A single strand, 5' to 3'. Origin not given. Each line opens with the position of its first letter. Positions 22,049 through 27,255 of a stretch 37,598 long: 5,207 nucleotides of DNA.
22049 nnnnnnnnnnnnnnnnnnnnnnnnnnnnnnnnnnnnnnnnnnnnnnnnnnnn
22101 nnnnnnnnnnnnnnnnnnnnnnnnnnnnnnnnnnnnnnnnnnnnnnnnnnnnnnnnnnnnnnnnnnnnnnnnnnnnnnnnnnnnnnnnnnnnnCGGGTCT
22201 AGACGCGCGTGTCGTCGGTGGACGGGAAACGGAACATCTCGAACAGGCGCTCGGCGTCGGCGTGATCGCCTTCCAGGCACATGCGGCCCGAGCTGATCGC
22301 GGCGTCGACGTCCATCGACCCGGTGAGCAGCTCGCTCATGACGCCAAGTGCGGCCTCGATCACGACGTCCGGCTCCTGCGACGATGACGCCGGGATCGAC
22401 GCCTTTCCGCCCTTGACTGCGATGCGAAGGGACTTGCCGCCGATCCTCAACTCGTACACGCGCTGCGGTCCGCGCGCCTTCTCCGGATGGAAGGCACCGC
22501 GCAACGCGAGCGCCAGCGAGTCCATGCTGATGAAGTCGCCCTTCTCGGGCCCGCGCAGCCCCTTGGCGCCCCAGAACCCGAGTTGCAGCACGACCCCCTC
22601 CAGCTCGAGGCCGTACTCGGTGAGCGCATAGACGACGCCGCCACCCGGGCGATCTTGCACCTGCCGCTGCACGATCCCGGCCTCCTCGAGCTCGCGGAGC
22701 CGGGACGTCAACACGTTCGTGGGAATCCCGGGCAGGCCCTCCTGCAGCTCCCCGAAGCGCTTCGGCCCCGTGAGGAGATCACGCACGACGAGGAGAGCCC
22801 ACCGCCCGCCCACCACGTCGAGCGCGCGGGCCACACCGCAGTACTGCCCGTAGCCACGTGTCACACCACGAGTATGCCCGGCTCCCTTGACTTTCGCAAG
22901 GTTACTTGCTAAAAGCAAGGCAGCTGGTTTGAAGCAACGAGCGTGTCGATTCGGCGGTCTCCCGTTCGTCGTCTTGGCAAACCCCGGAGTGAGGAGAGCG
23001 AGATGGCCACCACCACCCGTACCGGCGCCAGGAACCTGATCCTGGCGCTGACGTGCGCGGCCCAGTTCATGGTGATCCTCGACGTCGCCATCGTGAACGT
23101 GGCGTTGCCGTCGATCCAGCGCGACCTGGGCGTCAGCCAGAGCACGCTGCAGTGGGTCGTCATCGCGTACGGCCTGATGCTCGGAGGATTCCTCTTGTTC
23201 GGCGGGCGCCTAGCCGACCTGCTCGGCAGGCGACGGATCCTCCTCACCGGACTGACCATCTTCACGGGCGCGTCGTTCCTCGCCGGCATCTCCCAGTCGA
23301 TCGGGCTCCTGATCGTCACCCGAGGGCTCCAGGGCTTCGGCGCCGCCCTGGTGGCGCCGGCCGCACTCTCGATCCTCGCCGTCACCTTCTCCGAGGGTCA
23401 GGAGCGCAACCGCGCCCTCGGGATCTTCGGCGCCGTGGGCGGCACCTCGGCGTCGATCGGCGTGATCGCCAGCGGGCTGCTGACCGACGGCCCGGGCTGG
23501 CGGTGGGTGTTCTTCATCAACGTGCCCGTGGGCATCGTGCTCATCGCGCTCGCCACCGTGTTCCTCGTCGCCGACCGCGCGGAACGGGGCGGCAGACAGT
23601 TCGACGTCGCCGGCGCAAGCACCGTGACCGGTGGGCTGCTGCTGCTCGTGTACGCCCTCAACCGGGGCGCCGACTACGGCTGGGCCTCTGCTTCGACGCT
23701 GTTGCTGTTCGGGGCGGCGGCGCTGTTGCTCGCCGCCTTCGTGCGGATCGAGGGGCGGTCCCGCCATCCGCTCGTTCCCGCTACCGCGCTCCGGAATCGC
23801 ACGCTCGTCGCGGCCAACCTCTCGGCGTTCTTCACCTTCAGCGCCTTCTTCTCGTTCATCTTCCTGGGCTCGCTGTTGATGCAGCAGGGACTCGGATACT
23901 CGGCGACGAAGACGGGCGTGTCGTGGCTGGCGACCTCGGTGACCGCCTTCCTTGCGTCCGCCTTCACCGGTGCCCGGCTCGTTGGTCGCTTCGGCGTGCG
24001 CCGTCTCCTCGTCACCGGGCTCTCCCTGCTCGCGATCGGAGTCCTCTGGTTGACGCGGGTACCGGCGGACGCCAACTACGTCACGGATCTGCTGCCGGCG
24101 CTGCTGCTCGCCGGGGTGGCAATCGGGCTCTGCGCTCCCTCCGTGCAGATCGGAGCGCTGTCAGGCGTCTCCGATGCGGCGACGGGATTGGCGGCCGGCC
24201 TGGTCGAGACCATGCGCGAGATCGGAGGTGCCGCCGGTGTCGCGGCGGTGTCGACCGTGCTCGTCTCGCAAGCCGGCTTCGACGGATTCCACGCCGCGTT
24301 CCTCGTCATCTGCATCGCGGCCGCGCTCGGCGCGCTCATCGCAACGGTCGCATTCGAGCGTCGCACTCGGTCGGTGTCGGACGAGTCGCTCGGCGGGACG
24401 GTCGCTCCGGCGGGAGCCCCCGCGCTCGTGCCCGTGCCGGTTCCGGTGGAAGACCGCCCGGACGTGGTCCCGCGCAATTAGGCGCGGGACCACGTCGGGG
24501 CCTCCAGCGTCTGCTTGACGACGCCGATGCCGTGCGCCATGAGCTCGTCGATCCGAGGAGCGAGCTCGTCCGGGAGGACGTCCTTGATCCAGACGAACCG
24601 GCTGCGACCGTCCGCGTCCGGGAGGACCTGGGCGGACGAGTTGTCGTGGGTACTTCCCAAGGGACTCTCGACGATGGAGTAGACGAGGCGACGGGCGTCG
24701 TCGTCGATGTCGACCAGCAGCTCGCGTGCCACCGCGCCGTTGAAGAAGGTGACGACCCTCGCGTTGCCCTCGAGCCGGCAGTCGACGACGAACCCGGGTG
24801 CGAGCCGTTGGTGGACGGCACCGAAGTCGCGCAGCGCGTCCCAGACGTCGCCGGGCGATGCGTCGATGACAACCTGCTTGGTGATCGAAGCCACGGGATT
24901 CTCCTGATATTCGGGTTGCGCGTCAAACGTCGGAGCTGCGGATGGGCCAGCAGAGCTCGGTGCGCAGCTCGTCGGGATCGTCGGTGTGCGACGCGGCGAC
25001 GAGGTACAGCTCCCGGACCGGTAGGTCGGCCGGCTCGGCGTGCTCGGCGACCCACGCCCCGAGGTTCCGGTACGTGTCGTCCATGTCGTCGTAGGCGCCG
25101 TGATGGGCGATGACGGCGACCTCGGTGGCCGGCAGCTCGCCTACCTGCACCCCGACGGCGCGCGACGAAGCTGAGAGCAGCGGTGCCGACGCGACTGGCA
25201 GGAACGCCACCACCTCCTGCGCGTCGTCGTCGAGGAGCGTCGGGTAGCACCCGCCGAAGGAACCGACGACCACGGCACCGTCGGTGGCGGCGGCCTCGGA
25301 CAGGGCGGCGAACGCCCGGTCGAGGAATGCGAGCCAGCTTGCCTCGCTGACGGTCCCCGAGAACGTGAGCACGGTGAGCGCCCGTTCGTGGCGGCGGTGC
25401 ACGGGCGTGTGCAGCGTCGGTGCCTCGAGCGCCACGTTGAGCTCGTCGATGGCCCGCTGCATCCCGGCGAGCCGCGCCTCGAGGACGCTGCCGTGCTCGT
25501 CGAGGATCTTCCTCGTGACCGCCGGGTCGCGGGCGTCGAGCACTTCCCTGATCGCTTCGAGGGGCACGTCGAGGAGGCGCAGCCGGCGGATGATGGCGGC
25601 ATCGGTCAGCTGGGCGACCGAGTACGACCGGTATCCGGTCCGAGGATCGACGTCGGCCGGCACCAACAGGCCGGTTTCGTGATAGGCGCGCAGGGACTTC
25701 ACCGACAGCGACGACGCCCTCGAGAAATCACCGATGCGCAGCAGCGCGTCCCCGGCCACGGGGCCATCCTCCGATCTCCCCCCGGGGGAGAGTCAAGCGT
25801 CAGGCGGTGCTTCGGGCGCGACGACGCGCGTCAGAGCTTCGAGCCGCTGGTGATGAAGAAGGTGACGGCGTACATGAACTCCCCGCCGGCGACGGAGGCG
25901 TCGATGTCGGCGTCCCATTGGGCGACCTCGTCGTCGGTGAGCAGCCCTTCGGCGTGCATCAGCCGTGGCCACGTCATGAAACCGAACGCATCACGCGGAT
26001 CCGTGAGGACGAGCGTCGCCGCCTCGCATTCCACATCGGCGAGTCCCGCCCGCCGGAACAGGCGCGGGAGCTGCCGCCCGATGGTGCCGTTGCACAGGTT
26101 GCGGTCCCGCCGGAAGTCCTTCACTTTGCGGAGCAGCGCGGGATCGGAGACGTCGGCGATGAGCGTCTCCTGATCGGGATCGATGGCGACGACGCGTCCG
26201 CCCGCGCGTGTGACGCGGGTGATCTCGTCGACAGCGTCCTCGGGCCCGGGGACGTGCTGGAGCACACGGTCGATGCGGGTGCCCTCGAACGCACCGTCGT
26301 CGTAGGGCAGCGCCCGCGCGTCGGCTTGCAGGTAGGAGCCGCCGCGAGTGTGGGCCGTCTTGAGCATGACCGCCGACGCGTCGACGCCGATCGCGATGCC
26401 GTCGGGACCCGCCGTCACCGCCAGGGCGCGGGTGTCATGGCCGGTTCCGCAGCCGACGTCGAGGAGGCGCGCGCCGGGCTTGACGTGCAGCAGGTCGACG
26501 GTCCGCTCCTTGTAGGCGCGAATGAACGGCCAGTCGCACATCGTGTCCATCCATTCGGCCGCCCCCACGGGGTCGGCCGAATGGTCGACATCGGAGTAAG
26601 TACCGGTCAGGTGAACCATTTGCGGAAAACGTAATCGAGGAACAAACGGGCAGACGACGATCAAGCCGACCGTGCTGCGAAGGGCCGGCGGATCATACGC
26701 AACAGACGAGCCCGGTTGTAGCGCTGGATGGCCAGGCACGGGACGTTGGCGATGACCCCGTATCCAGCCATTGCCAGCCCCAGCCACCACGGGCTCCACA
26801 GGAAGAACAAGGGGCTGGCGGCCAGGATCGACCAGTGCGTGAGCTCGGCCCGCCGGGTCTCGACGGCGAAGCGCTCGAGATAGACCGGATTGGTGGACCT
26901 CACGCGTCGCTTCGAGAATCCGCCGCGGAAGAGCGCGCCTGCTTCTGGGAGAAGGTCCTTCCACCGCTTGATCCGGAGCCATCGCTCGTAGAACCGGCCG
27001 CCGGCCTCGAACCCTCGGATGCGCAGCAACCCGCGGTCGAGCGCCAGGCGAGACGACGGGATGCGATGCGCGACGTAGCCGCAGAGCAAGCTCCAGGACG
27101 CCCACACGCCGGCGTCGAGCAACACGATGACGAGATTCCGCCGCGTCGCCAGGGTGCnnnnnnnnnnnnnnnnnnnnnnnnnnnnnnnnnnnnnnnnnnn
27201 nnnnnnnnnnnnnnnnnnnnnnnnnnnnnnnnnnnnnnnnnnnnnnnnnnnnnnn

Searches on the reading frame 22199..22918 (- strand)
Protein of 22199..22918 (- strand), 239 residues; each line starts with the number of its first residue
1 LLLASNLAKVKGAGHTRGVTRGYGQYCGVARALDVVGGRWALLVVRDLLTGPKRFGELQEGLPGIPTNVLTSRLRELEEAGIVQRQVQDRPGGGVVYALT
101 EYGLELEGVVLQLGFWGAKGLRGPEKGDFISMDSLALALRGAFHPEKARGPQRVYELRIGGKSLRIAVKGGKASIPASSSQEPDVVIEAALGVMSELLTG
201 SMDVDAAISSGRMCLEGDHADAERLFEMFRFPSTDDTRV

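Call 65: search_protein_families(library=pfam, proteins=[window:22199-22918:-], max_evalue=0.01)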
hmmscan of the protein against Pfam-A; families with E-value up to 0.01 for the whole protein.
window:22199-22918:- (239 aa): 2 families
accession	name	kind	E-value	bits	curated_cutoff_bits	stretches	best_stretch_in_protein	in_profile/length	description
PF01638.23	HxlR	-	2.3e-24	85.5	20.8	1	35-119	1-85/91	HxlR-like helix-turn-helix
PF02036.22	SCP2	-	2.9e-08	34.4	21.3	1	153-228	22-99/101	SCP-2 sterol transfer family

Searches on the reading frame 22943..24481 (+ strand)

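Call 13: search_protein_families(library=pfam, proteins=[window:22943-24481:+], max_evalue=0.001)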
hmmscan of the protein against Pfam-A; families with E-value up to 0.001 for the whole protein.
window:22943-24481:+ (512 aa): 1 family
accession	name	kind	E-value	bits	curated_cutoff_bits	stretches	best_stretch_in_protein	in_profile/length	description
PF07690.21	MFS_1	-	1.1e-57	196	33.4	2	38-432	2-346/347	Major Facilitator Superfamily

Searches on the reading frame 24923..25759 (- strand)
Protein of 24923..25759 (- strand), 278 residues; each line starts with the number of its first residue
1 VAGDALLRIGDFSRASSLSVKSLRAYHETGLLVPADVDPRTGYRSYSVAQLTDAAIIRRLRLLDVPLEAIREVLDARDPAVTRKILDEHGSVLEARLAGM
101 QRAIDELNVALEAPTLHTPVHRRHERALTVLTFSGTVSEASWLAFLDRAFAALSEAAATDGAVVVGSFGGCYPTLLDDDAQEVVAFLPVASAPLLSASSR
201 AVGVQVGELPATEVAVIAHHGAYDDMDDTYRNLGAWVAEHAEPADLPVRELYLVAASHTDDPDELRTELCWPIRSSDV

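Call 73: search_protein_families(library=pfam, proteins=[window:24923-25759:-], max_evalue=0.0001)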
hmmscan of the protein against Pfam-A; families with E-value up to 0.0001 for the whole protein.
window:24923-25759:- (278 aa): 4 families
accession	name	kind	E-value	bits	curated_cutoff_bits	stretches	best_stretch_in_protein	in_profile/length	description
PF06445.20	GyrI-like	-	5.2e-14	53.2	26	1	163-274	46-155/155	GyrI-like small molecule binding domain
PF13411.12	MerR_1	-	2.6e-12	47.1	21.6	1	8-76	2-68/69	MerR HTH family regulatory protein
PF00376.29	MerR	-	5.3e-08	33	28.2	1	8-46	1-38/38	MerR family regulatory protein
PF09278.17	MerR-DNA-bind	-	2.3e-06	28.6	25.4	1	55-108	5-63/65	MerR, DNA binding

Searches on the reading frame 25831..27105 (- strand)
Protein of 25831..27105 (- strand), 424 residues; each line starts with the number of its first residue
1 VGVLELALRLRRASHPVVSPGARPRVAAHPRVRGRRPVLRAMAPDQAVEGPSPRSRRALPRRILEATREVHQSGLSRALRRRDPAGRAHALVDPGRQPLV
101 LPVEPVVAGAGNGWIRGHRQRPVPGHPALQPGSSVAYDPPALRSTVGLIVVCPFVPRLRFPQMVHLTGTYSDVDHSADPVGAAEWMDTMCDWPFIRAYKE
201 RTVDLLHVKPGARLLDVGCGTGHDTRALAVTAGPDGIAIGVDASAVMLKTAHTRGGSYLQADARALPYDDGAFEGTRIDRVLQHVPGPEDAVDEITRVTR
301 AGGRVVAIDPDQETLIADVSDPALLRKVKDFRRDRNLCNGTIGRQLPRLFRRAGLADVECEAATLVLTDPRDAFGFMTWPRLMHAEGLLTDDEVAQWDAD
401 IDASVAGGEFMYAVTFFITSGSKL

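Call 73: search_protein_families(library=pfam, proteins=[window:25831-27105:-], max_evalue=0.0001)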
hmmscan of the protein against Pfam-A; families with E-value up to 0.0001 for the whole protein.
window:25831-27105:- (424 aa): 8 families
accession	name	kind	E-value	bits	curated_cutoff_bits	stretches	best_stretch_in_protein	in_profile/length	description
PF08241.18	Methyltransf_11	-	4.1e-17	63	21.2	1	215-306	1-94/95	Methyltransferase domain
PF13847.12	Methyltransf_31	-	5.5e-15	55.8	27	1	209-322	2-125/145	Methyltransferase domain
PF13649.12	Methyltransf_25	-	1.5e-14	54.9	27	1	215-303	2-97/97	Methyltransferase domain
PF01209.24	Ubie_methyltran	-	1.8e-14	54.1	20.1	1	193-312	30-156/233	ubiE/COQ5 methyltransferase family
PF13489.12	Methyltransf_23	-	9.4e-11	42.2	27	1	208-359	20-163/164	Methyltransferase domain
PF08242.18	Methyltransf_12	-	6.1e-08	33.7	30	1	215-305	1-98/98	Methyltransferase domain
PF01135.25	PCMT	-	1.1e-06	29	20.3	1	202-252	65-115/210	Protein-L-isoaspartate(D-aspartate) O-methyltransferase (PCMT)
PF07021.18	MetW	-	2.3e-06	27.8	21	1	207-300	10-103/193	Methionine biosynthesis protein MetW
